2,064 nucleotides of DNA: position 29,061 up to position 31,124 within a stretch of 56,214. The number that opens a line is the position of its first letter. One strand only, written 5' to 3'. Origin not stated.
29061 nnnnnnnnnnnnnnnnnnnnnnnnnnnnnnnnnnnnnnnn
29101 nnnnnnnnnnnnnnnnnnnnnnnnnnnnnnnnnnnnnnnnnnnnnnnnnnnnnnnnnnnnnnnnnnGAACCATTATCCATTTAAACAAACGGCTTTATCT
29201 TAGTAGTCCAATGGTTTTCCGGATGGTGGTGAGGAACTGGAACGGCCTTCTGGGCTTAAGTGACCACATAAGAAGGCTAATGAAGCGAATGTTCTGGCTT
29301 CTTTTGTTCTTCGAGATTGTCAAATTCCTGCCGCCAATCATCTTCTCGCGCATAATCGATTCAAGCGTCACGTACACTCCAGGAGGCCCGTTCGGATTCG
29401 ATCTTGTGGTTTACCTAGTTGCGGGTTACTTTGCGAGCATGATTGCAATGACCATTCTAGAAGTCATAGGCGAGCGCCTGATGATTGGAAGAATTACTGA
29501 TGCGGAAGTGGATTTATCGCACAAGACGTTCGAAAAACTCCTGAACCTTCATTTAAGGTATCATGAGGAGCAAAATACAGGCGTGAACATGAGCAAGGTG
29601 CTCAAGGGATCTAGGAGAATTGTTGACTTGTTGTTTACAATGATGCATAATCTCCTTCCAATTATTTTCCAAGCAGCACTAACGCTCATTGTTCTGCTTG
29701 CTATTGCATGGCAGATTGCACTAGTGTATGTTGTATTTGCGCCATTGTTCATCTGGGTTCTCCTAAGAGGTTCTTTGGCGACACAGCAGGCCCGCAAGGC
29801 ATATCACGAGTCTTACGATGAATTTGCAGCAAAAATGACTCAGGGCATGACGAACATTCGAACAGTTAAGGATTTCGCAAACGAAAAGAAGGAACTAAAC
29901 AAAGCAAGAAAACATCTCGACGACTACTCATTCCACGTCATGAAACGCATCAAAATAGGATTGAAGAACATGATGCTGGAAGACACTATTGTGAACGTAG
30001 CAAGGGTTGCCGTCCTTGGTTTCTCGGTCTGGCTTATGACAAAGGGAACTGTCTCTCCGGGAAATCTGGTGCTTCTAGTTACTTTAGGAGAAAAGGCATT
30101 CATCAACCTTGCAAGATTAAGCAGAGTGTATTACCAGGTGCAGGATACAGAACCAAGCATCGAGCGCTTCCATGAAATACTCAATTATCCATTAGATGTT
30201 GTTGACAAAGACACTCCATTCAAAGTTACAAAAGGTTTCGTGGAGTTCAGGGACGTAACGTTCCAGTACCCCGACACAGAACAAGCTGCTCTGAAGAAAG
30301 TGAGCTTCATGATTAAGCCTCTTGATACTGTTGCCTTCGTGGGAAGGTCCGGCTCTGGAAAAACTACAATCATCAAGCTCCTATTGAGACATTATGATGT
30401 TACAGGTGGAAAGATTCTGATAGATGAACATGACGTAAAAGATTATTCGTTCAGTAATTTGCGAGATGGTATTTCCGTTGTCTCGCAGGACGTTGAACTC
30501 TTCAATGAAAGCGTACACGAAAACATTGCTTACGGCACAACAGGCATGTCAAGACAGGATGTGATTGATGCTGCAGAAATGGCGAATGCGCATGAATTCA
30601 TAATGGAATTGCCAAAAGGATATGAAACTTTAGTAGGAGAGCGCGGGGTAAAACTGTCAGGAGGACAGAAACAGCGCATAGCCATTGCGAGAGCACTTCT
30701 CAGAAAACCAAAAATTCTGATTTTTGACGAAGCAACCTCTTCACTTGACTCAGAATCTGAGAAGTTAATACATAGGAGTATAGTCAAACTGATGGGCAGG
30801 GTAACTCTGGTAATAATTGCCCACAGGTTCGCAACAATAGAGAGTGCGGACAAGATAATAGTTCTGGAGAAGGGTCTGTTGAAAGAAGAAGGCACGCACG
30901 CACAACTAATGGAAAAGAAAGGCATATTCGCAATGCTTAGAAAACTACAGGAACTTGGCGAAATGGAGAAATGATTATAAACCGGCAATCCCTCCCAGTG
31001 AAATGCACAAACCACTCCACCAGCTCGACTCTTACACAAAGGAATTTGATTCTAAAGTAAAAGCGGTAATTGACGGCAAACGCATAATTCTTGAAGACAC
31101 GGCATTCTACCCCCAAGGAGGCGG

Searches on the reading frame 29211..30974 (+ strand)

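Call 75: search_protein_families(library=pfam, proteins=[window:29211-30974:+], max_evalue=0.00001)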
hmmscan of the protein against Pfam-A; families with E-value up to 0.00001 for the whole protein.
window:29211-30974:+ (587 aa): 3 families
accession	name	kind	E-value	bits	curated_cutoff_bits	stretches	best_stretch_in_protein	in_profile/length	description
PF00005.33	ABC_tran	-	5.3e-33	115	25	1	361-510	1-137/137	ABC transporter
PF00664.28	ABC_membrane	-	9.3e-30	104.7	28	1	31-292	8-266/274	ABC transporter transmembrane region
PF02463.25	SMC_N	-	5.2e-06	26.5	40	0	218-552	102-211/220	RecF/RecN/SMC N terminal domain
